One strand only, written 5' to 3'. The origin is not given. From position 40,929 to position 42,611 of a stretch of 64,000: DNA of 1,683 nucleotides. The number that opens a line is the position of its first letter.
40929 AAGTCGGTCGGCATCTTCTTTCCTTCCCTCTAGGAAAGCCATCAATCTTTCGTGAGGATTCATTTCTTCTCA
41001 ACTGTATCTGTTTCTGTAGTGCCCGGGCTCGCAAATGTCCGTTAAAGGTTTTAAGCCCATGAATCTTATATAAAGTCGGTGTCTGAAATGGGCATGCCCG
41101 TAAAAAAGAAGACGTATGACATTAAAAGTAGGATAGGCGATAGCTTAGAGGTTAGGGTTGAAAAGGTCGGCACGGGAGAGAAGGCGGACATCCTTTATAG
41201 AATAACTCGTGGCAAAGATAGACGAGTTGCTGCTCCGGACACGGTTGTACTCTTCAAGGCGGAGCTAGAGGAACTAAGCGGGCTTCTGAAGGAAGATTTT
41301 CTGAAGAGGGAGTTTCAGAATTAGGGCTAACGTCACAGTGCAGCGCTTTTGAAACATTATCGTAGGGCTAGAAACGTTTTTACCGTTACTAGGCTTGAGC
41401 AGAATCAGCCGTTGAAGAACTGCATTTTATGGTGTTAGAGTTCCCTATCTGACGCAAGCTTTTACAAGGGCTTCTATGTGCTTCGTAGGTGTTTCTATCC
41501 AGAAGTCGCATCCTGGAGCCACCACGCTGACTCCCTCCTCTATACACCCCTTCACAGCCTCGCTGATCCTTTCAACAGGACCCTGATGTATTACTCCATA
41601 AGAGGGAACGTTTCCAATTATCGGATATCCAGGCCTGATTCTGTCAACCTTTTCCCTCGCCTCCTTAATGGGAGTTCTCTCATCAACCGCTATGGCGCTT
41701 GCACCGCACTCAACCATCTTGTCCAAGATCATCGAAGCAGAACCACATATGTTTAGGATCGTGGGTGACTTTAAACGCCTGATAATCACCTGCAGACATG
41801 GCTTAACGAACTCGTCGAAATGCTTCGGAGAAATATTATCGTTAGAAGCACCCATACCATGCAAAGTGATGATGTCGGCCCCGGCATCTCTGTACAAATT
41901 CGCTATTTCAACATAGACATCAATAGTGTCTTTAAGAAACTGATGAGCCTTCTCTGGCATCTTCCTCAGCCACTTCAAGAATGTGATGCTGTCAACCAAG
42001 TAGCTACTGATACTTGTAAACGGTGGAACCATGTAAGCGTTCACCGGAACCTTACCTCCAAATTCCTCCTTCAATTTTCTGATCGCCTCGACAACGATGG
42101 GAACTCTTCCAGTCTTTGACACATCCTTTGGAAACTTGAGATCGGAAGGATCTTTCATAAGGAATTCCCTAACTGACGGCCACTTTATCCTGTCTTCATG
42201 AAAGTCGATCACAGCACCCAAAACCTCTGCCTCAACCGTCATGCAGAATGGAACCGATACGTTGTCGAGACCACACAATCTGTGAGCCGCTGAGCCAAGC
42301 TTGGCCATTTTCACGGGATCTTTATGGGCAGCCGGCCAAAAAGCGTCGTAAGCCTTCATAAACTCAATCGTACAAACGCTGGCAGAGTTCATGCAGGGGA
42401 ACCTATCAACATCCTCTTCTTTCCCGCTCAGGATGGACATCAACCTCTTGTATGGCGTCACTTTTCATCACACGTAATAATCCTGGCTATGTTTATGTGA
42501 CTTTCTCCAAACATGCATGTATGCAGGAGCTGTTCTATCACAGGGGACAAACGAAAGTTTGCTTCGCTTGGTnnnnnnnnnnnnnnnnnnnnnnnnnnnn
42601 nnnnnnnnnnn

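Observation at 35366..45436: Ten-kb corrinoid methyl-transfer island with both MtrH-type and MtaA-type outlets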

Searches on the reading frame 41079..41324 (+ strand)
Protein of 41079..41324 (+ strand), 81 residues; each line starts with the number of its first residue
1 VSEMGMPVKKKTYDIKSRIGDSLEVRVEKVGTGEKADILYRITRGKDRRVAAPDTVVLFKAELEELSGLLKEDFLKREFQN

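Call 45: search_protein_families(library=ncbifam, proteins=[window:41079-41324:+], max_evalue=0.001)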
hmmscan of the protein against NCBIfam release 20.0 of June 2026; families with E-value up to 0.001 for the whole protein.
window:41079-41324:+ (81 aa): 0 families

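Call 78: search_protein_families(library=pfam, proteins=[window:41079-41324:+], max_evalue=1)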
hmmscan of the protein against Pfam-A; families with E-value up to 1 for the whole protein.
window:41079-41324:+ (81 aa): 0 families

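Call 79: find_homologous_proteins(query=window:41094-41324:+, max_evalue=0.01)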
Query window:41094-41324:+ (76 aa): 27 proteins with E <= 0.01 among 28 candidates.
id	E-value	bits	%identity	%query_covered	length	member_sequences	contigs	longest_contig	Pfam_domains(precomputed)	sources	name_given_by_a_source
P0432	1.7e-40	153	100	100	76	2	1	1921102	-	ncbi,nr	ncbi:MAG: hypothetical protein JSW72_09470 [Candidatus Bathyarchaeota archaeon]|nr:MAG: hypothetical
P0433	2.2e-35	137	91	97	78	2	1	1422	-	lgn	-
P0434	1.6e-34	134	88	99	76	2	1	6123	-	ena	-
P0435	8.6e-34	132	89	97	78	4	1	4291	-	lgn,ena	-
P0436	2.5e-33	131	88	97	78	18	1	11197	-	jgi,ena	jgi:hypothetical protein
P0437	5.3e-33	130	88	97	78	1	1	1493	-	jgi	jgi:hypothetical protein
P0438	6.4e-33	129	88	97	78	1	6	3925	-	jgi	jgi:hypothetical protein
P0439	4.5e-32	127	82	97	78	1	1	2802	-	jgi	jgi:hypothetical protein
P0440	1.9e-31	125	78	97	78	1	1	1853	-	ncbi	-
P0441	2.0e-31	125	85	97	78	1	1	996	-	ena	-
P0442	6.8e-31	123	84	97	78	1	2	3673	-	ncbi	-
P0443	1.7e-30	122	80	97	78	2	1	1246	-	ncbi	-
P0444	2.4e-30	121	84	97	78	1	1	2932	-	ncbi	-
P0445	5.7e-30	120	78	97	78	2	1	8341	-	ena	-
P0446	6.2e-30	120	78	97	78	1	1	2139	-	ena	-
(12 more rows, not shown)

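Call 84: predict_structure(alignment_id=A3)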
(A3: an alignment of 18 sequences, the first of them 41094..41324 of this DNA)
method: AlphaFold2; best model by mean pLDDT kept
length: 76 residues; sequences in the alignment: 18
mean_pLDDT: 54.0   pTM: 0.36
mean pLDDT of the five models: 54.0, 50.5, 49.6, 49.4, 44.6
residues with pLDDT >= 90: 0; 70-90: 0; 50-70: 53; < 50: 23
segments of 3 or more residues with pLDDT < 50: 1-3, 11-17, 29-31, 41-43, 45-47
pLDDT, mean of each block of 10 residues (from residue 1): 49 48 58 58 51 63 55 47
secondary structure, 60 per line:
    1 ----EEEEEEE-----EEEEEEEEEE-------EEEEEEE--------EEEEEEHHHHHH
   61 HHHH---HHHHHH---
elements in order: E5-11 E17-26 E34-40 E49-54 H55-64 H68-73

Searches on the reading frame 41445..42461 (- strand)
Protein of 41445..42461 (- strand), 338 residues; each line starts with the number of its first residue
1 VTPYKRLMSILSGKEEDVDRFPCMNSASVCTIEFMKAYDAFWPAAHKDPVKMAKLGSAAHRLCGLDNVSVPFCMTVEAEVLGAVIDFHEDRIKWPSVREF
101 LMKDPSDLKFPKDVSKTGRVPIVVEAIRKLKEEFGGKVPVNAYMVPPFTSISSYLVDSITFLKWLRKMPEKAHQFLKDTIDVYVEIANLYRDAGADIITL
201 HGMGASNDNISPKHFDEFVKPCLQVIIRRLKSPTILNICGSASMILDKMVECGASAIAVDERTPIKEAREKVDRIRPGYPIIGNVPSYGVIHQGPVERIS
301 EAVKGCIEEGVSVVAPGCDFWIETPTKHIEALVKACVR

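Call 3: search_protein_families(library=pfam, proteins=[window:41445-42461:-])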
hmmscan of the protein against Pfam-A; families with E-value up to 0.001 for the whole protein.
window:41445-42461:- (338 aa): 1 family
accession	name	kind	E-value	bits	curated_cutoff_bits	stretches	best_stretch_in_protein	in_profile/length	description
PF01208.23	URO-D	-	3.3e-66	224.1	23.9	1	4-336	3-343/346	Uroporphyrinogen decarboxylase (URO-D)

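Call 4: search_protein_families(library=ncbifam, proteins=[window:41445-42461:-])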
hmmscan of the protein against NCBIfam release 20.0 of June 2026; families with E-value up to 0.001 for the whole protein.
window:41445-42461:- (338 aa): 5 families
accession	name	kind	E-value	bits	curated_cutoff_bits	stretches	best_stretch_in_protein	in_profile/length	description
NF004889.0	PRK06252.1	subfamily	6.1e-89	298.4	244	1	1-336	4-333/340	methylcobalamin:coenzyme M methyltransferase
NF040654.1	MtaA_Meth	equivalog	6.2e-83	278.5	400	1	1-335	1-331/337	methylcobamide:CoM methyltransferase MtaA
TIGR01463.1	mtaA_cmuA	subfamily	6.6e-70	236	235.4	1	1-336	3-335/340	MtaA/CmuA family methyltransferase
NF041608.1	methylcob_mtaseMtbA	equivalog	3.6e-57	194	600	1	2-335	5-333/339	methylcobamide:CoM methyltransferase MtbA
TIGR01464.1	hemE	equivalog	2.2e-18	66.4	302.95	1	79-335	76-335/338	uroporphyrinogen decarboxylase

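Call 51: search_solved_structures(query=window:41445-42461:-, max_evalue=10)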
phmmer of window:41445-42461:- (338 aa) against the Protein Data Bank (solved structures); distinct sequences matched with E-value up to 10: 22.
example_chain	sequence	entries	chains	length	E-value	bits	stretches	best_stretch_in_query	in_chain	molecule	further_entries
4ay7_A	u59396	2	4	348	1.2e-54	189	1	6-335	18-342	METHYLCOBALAMIN: COENZYME M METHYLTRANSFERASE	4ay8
1j93_A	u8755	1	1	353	3.5e-07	33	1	103-305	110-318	UROPORPHYRINOGEN DECARBOXYLASE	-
4zr8_A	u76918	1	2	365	1.3e-06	31.1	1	109-309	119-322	Uroporphyrinogen decarboxylase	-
3gvv_A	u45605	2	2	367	3.1e-06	29.9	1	13-274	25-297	Uroporphyrinogen decarboxylase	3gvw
2eja_A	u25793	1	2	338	4.7e-06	29.2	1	61-270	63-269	Uroporphyrinogen decarboxylase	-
1r3r_A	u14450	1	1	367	6.7e-06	28.7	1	13-274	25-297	Uroporphyrinogen Decarboxylase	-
1r3q_A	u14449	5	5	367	6.8e-06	28.7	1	13-274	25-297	Uroporphyrinogen Decarboxylase | PROTEIN (UROPORPHYRINOGEN DECARBOXYLASE)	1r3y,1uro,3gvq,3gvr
2q6z_A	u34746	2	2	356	6.8e-06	28.7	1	13-274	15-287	Uroporphyrinogen decarboxylase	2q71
1r3s_A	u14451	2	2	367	6.9e-06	28.7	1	13-274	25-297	Uroporphyrinogen Decarboxylase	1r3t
1jph_A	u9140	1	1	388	7.2e-06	28.6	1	13-274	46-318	UROPORPHYRINOGEN DECARBOXYLASE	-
3gw0_A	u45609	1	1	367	7.2e-06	28.6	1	13-273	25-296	Uroporphyrinogen decarboxylase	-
1jpk_A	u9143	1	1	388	8.1e-06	28.5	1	13-274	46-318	UROPORPHYRINOGEN DECARBOXYLASE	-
1r3v_A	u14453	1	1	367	8.1e-06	28.5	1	13-274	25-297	Uroporphyrinogen Decarboxylase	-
3gw3_A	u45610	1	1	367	9.1e-06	28.3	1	13-272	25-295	Uroporphyrinogen decarboxylase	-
1r3w_A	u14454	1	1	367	1.8e-05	27.3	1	13-274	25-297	Uroporphyrinogen Decarboxylase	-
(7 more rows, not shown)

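Call 58: find_homologous_proteins(query=window:41445-42461:-)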
Query window:41445-42461:- (338 aa): 301 proteins with E <= 0.001 among 2078 candidates; the best 120 are listed.
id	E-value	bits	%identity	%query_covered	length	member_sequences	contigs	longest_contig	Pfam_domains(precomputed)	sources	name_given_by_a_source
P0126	8.3e-218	740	98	98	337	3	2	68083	PF01208.24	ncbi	-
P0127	7.2e-204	694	88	100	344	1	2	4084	PF01208.24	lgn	-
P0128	7.8e-204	694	87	100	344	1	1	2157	PF01208.24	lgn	-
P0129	1.6e-203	693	88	100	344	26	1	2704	PF01208.24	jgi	jgi:[methyl-Co(III) methanol-specific corrinoid protein]:coenzyme M methyltransferase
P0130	2.8e-203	692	87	100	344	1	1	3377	PF01208.24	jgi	jgi:[methyl-Co(III) methanol-specific corrinoid protein]:coenzyme M methyltransferase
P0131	4.7e-203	692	87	100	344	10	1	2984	PF01208.24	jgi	-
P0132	3.8e-202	689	87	100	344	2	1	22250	PF01208.24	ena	-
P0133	6.5e-197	672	84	100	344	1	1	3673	PF01208.24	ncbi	-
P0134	2.8e-194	663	84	100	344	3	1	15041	PF01208.24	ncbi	-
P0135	4.1e-192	656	82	100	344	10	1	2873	PF01208.24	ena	-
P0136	5.4e-192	655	84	98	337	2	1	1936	PF01208.24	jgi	-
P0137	1.0e-191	655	83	100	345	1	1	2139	PF01208.24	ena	-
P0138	1.7e-189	647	83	100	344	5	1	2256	PF01208.24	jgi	-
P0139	2.7e-188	643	80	100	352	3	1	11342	PF01208.24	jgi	-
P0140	2.1e-187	640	79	100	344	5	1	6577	PF01208.24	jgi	jgi:[methyl-Co(III) methanol-specific corrinoid protein]:coenzyme M methyltransferase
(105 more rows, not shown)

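Call 73: find_encoding_contigs(protein=P0126, flank=10000, max_places=2)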
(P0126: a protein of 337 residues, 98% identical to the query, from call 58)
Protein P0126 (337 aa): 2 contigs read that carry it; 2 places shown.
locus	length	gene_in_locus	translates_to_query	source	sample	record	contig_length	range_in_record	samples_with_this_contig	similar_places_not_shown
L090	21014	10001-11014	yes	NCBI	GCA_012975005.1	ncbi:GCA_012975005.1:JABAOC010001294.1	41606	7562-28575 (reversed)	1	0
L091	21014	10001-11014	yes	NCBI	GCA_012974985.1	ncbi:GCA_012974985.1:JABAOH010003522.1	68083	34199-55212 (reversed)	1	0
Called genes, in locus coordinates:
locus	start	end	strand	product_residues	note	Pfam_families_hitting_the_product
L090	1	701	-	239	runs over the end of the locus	PF20143:NAD_kinase_C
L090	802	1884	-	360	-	PF00817:IMS, PF11799:IMS_C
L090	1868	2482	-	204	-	-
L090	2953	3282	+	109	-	PF03551:PadR, PF03965:Penicillinase_R (weak)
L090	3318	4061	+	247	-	PF07505:DUF5131 (weak), PF04055:Radical_SAM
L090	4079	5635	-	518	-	PF02074:Peptidase_M32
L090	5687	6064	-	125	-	PF06397:Desulfoferrod_N, PF01880:Desulfoferrodox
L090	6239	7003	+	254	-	-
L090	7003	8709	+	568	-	PF06253:MTTB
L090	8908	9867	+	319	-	PF01208:URO-D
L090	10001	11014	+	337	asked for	PF01208:URO-D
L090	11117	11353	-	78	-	-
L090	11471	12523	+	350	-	PF01208:URO-D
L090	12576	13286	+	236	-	PF02607:B12-binding_2, PF02310:B12-binding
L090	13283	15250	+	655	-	PF00111:Fer2, PF17650:RACo_linker, PF17651:Raco_middle, PF14574:RACo_C_ter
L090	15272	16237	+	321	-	PF02007:MtrH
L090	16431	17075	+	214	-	PF02607:B12-binding_2, PF02310:B12-binding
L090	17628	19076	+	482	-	PF01432:Peptidase_M3 (weak)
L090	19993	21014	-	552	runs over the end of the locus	PF13506:Glyco_transf_21, PF00535:Glycos_transf_2, PF10111:Glyco_tranf_2_2 (weak), PF13641:Glyco_tranf_2_3, PF01644:Chitin_synth_1, PF03142:Chitin_synth_2, PF13632:Glyco_trans_2_3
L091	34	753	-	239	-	PF20143:NAD_kinase_C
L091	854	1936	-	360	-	PF00817:IMS, PF11799:IMS_C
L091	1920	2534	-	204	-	-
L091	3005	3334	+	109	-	PF03551:PadR, PF03965:Penicillinase_R (weak)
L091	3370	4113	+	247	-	PF07505:DUF5131 (weak), PF04055:Radical_SAM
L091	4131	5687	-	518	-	PF02074:Peptidase_M32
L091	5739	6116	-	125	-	PF06397:Desulfoferrod_N, PF01880:Desulfoferrodox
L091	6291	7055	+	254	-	-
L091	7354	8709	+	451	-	PF06253:MTTB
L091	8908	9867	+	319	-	PF01208:URO-D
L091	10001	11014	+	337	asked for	PF01208:URO-D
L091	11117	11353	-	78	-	-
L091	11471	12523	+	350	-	PF01208:URO-D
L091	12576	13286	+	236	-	PF02607:B12-binding_2, PF02310:B12-binding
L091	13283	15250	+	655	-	PF00111:Fer2, PF17650:RACo_linker, PF17651:Raco_middle, PF14574:RACo_C_ter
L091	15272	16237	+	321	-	PF02007:MtrH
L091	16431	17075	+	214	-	PF02607:B12-binding_2, PF02310:B12-binding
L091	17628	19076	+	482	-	PF01432:Peptidase_M3 (weak)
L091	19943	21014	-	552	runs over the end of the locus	PF13506:Glyco_transf_21, PF00535:Glycos_transf_2, PF10111:Glyco_tranf_2_2 (weak), PF13641:Glyco_tranf_2_3, PF01644:Chitin_synth_1, PF03142:Chitin_synth_2, PF13632:Glyco_trans_2_3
